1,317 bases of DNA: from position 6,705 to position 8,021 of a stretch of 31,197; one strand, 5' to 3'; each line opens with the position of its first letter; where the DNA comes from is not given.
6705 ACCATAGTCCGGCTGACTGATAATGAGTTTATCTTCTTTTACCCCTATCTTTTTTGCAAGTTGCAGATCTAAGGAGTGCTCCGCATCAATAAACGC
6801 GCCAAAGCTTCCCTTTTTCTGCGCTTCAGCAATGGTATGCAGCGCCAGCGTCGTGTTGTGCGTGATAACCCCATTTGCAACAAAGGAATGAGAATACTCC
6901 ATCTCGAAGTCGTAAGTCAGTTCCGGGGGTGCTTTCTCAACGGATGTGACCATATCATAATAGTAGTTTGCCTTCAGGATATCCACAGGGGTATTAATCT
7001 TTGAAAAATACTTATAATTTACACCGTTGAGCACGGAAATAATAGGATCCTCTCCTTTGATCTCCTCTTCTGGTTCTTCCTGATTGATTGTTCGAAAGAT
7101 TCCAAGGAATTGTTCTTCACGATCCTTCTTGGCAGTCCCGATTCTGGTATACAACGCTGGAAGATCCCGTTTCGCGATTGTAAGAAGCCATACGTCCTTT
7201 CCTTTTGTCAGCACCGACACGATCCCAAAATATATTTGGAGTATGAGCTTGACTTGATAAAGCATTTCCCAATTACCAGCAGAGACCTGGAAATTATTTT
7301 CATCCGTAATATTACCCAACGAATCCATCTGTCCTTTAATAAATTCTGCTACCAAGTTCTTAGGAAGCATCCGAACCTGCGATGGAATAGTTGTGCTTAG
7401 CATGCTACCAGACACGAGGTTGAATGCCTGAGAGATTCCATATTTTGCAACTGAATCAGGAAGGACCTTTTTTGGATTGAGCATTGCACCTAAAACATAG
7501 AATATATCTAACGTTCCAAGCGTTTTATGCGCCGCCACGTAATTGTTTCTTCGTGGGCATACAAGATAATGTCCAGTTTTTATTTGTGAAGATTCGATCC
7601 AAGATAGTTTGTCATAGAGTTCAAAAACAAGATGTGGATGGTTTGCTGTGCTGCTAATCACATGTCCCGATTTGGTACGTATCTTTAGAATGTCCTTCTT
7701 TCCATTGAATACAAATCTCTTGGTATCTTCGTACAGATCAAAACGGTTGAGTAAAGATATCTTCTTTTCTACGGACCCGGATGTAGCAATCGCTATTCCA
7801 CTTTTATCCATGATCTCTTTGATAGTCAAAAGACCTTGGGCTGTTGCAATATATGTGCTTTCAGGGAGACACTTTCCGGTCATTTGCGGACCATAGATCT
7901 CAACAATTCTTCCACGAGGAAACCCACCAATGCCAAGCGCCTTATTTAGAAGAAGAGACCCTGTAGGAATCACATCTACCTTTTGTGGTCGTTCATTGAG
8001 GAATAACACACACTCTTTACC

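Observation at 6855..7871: Large intein inserted in the P-loop of RecA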

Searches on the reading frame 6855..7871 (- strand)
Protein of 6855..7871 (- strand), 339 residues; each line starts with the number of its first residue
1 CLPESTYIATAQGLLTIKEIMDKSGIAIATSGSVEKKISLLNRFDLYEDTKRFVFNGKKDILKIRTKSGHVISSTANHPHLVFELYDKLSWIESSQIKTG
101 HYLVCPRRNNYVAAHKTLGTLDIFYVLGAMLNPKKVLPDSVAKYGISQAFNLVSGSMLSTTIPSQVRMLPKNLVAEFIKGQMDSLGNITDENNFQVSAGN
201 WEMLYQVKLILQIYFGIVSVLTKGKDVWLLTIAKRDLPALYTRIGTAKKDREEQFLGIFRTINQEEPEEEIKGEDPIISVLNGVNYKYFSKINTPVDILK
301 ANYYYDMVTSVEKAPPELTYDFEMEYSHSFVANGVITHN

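Call 5: search_protein_families(library=pfam, proteins=[window:6855-7871:-], max_evalue=1)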
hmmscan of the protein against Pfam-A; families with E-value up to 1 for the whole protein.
window:6855-7871:- (339 aa): 1 family
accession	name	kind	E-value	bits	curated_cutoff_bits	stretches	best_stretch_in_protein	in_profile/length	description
PF14890.11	Intein_splicing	-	1.2e-15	58.1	35.8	1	15-339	10-155/155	Intein splicing domain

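Call 6: search_protein_families(library=ncbifam, proteins=[window:6855-7871:-], max_evalue=1)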
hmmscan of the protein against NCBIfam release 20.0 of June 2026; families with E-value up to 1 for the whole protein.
window:6855-7871:- (339 aa): 11 families
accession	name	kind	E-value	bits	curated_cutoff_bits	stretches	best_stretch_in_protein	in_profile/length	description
NF011418.0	PRK14845.1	equivalog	7.9e-13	47.1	756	1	2-265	26-318/1049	translation initiation factor IF-2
NF005852.0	PRK07773.1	equivalog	2.6e-12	45.9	780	2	1-152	398-536/886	replicative DNA helicase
TIGR01445.1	intein_Nterm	domain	2.1e-07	31.9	24.5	1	1-80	1-81/83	intein N-terminal splicing region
NF038098.1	GyrA_w_intein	exception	1.2e-06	26.8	1850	2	5-134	121-250/1232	intein-containing DNA gyrase subunit A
NF011491.0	PRK14898.1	equivalog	5.5e-06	24.7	783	1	159-267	322-430/860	DNA-directed RNA polymerase subunit A''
NF003159.0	PRK04132.1-4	equivalog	6.9e-06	24.4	999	1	38-121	99-183/852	replication factor C small subunit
NF006207.0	PRK08332.1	equivalog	3.8e-05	21.1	2400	2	56-109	943-991/1684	vitamin B12-dependent ribonucleotide reductase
TIGR01443.1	intein_Cterm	domain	0.00014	22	15.6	1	319-339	2-23/24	intein C-terminal splicing region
NF003158.0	PRK04132.1-3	equivalog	0.00071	16.8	1750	1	50-107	113-171/1437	replication factor C small subunit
NF003157.0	PRK04132.1-2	equivalog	0.01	13.8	1103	1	52-108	103-160/864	replication factor C small subunit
NF038162.1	RtcB_rel_intein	exception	0.018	13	1150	1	52-93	141-182/961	intein-containing RtcB family protein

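Call 13: find_homologous_proteins(query=window:6855-7871:-, max_evalue=0.001)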
Query window:6855-7871:-: 1978 candidates shared short words with the query, none scored E <= 0.001.

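Call 24: search_protein_representatives(protein=window:6855-7871:-)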
Query: 339 residues. Proteins with E-value up to 0.001 (for the whole library): 905; up to 1e-10: 147; up to 1e-30: 10. The best 150 are listed.
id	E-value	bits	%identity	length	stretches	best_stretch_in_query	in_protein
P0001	2.4e-110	385.2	53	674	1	1-339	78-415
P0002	1.7e-36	142.6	42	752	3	1-129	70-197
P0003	1.3e-35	139.7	37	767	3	1-131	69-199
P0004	5.6e-33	131.0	42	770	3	1-115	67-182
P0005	5.0e-32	127.9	38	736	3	1-128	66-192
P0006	6.2e-32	127.6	35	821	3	1-115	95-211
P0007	2.5e-31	125.6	40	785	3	1-131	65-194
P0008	3.1e-31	125.3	36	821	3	1-131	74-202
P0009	3.8e-31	125.0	37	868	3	1-107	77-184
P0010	8.6e-31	123.8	36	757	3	1-130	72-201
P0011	2.9e-30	122.1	36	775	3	1-109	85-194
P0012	4.5e-30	121.4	41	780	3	1-132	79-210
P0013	9.8e-30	120.3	38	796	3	1-108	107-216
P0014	2.4e-29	119.0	36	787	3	1-131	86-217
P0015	2.5e-29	119.0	38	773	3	1-130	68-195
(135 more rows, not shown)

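Call 39: search_solved_structures(query=A2, max_evalue=0.01, show_alignments=2)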
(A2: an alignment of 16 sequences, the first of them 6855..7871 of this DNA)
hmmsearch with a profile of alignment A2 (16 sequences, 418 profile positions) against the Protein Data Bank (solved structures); distinct sequences matched with E-value up to 0.01: 38.
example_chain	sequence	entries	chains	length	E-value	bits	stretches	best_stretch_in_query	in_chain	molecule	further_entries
7qss_A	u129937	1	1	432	1.4e-26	96.6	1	62-410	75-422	V-type ATP synthase alpha chain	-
7qsu_A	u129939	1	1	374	1.9e-22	83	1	62-290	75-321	V-ATPase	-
2cw7_A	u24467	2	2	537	1.3e-18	70.4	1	118-259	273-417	Endonuclease PI-PkoII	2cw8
1dq3_A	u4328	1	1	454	1.4e-15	60.4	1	64-414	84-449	ENDONUCLEASE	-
1am2_A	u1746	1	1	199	5.3e-15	58.5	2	51-110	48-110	MXE GYRA INTEIN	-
4oz6_A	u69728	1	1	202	6.2e-14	55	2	51-110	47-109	Mxe gyrA intein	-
7qst_A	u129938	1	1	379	1.8e-13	53.4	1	5-278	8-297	V-type ATP synthase subunit A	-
6rpq_A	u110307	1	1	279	3.1e-12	49.4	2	61-111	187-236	Ubiquitin-like protein SMT3,1108aa long hypothetical cell division control protein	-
2lqm_A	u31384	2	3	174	5.3e-12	48.6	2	60-110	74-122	Pho radA intein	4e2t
4e2u_A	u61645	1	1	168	5.7e-12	48.5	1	60-111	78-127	Pho radA intein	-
1mi8_A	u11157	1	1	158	2.6e-11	46.3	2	365-417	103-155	DnaB intein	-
4o1r_A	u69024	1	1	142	6.3e-11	45.1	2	382-418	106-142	Replicative DNA helicase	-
6frh_A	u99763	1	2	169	2.7e-10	42.9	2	367-417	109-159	Replicative DNA helicase,Replicative DNA helicase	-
6frg_A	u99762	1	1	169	2.7e-10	42.9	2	367-417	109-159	Replicative DNA helicase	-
2imz_A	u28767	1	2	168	7e-09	38.3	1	373-418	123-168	Endonuclease PI-MtuI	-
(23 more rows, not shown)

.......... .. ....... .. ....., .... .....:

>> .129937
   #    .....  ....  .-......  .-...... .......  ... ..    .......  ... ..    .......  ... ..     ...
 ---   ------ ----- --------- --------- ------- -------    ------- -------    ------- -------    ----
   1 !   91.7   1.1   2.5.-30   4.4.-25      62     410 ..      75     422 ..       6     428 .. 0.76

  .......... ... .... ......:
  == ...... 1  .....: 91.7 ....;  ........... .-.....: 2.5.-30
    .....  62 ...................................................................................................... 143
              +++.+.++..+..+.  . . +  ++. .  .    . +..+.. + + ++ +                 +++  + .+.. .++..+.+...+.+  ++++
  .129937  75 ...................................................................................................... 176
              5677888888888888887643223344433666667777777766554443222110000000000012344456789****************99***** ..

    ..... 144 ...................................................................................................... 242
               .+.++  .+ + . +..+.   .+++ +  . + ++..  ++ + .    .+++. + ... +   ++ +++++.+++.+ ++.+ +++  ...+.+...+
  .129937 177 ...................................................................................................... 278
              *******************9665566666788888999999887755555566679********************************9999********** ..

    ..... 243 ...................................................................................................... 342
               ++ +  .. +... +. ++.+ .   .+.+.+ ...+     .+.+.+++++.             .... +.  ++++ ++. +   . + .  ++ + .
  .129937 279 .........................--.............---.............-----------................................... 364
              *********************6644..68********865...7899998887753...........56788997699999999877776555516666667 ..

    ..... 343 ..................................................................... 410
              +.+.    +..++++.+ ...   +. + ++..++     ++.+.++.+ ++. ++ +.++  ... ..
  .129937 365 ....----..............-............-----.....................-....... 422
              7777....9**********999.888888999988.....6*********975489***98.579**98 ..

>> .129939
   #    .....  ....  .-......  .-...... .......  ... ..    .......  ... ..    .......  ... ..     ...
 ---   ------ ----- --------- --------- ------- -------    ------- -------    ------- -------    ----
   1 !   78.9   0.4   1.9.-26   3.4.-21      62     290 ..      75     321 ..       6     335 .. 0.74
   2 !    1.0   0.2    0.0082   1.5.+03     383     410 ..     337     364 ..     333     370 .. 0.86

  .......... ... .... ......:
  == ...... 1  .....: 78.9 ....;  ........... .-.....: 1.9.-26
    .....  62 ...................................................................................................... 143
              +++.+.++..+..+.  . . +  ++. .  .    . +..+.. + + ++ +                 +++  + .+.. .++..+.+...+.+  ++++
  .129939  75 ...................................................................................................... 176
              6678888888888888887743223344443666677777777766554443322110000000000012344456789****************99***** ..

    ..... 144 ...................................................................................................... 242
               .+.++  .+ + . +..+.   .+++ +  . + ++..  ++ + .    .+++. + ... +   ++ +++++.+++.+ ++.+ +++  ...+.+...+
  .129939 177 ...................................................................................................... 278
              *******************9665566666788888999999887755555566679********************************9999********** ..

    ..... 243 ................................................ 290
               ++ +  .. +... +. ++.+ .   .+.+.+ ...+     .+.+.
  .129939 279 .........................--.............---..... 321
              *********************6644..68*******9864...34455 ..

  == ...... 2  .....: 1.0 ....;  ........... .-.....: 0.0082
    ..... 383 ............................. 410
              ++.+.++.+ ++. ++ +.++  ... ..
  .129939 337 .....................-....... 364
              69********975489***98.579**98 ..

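Call 40: search_protein_families(library=pfam, alignment_id=A2, max_evalue=0.01)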
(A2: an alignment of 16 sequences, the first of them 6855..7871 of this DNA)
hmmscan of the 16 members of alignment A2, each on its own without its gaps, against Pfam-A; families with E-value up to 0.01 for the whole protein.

A. member 1, window:6855-7871:- (339 aa): 1 family
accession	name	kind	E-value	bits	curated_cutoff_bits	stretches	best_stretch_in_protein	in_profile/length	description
PF14890.11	Intein_splicing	-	1.2e-15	58.1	35.8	1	15-339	10-155/155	Intein splicing domain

B. families by the number of members that match (of 16 scanned): 3 families
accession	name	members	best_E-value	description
PF14890.11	Intein_splicing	16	8.4e-19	Intein splicing domain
PF14528.11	LAGLIDADG_3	14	4.2e-21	LAGLIDADG-like domain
PF18724.6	ADDT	1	0.0069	Amino acid:DNA transferase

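Call 41: predict_structure(alignment_id=A2)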
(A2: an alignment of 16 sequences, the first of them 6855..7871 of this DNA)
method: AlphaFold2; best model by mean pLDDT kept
length: 339 residues; sequences in the alignment: 16
mean_pLDDT: 83.3   pTM: 0.86
mean pLDDT of the five models: 83.3, 83.0, 82.4, 82.0, 81.3
residues with pLDDT >= 90: 176; 70-90: 89; 50-70: 67; < 50: 7
segments of 3 or more residues with pLDDT < 50: 134-138
pLDDT, mean of each block of 10 residues (from residue 1): 95 92 73 76 91 89 97 97 84 96 87 61 83 53 57 56 86 92 92 91 94 94 93 91 93 90 59 67 65 70 92 96 90 94
secondary structure, 60 per line:
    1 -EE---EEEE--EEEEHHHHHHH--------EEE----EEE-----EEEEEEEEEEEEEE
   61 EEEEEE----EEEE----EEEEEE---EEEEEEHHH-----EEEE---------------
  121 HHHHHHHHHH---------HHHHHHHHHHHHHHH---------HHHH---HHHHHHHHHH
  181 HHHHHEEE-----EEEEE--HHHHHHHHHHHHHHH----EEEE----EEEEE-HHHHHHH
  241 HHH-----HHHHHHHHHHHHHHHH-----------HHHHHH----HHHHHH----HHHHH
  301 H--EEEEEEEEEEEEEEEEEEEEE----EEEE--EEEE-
elements in order: E7-10 E13-16 H17-23 E32-34 E39-41 E47-66 E71-74 E79-84 E88-93 E102-105 H121-130 H140-154 H164-167 H171-185 E186-188 E194-198 H201-215 E220-223 E228-232 H234-243 H249-264 H276-281 H286-291 H296-301 E304-324 E329-332 E335-338

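Call 43: fold_search(model_id=the predicted structure, library=pdb)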
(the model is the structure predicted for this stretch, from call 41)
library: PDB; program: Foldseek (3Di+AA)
matches with E <= 10: 463; with E <= 0.001: 43
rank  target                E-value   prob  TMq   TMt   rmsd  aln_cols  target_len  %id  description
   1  7qss                  3.8e-16  1.00  0.66  0.54  10.0       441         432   15  Crystal structure of homing endonuclease-associated TliVMA intein (C1A) (released 2022-03-30)
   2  1dq3                  1.5e-15  1.00  0.63  0.49   8.5       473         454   13  CRYSTAL STRUCTURE OF AN ARCHAEAL INTEIN-ENCODED HOMING ENDONUCLEASE PI-PFUI (released 2000-07-05)
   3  7qsu                  1.7e-15  1.00  0.62  0.58   7.5       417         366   15  Crystal structure of homing endonuclease-associated TliVMA intein (C1A, d333-339) (released 2022-03-30)
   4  7qst                  1.6e-13  1.00  0.60  0.56   8.8       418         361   15  Crystal structure of homing endonuclease-associated PhoVMA intein (C1A) (released 2022-03-30)
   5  2cw7                  2.7e-11  1.00  0.63  0.42  10.6       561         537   12  Crystal structure of intein homing endonuclease II (released 2006-04-18)
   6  1am2                  4.7e-09  1.00  0.41  0.75  10.2       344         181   13  GYRA INTEIN FROM MYCOBACTERIUM XENOPI (released 1998-06-24)
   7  1dfa                  7.8e-09  1.00  0.50  0.43  11.0       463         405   12  CRYSTAL STRUCTURE OF PI-SCEI IN C2 SPACE GROUP (released 1999-12-08)
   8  1vde_B                1.0e-08  1.00  0.52  0.43   9.2       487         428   11  PI-SCEI, A HOMING ENDONUCLEASE WITH PROTEIN SPLICING ACTIVITY (released 1998-04-08)
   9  4oz6_A                1.7e-08  1.00  0.41  0.78   7.8       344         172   12  Structure of the Branched Intermediate in Protein Splicing (released 2014-05-14)
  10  1vde_A                4.7e-08  1.00  0.52  0.43   9.4       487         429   10  PI-SCEI, A HOMING ENDONUCLEASE WITH PROTEIN SPLICING ACTIVITY (released 1998-04-08)
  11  1lws_A                6.9e-08  1.00  0.49  0.41  10.3       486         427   12  Crystal structure of the intein homing endonuclease PI-SceI bound to its recognition sequence (released 2002-09-27)
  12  1um2_A                1.7e-07  1.00  0.53  0.45   8.6       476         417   10  Crystal Structure of the Vma1-Derived Endonuclease with the Ligated Extein Segment (released 2004-09-22)
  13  1um2_B                2.6e-07  1.00  0.53  0.44   9.1       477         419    9  Crystal Structure of the Vma1-Derived Endonuclease with the Ligated Extein Segment (released 2004-09-22)
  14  1ef0_A                5.2e-07  1.00  0.51  0.43   9.8       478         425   10  CRYSTAL STRUCTURE OF PI-SCEI MINIPRECURSOR (released 2000-06-07)
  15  1lwt_A                6.1e-07  1.00  0.51  0.41   9.4       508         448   11  Crystal structure of the intein homing endonuclease PI-SceI bound to its substrate DNA (Ca2+ free) (released 2002-09-27)
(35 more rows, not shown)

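Call 48: find_encoding_contigs(protein=P0001, flank=5000, max_places=3)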
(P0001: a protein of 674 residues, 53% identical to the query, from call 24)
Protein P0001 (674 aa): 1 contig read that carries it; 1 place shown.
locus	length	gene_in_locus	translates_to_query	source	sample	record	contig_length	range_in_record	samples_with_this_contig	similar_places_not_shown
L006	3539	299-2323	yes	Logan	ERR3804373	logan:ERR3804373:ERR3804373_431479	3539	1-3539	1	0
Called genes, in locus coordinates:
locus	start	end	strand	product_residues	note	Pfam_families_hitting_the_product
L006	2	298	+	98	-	?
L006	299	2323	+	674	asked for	PF00154:RecA_N, PF14890:Intein_splicing, PF00154:RecA_N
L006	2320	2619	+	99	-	-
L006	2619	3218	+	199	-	-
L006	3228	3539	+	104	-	?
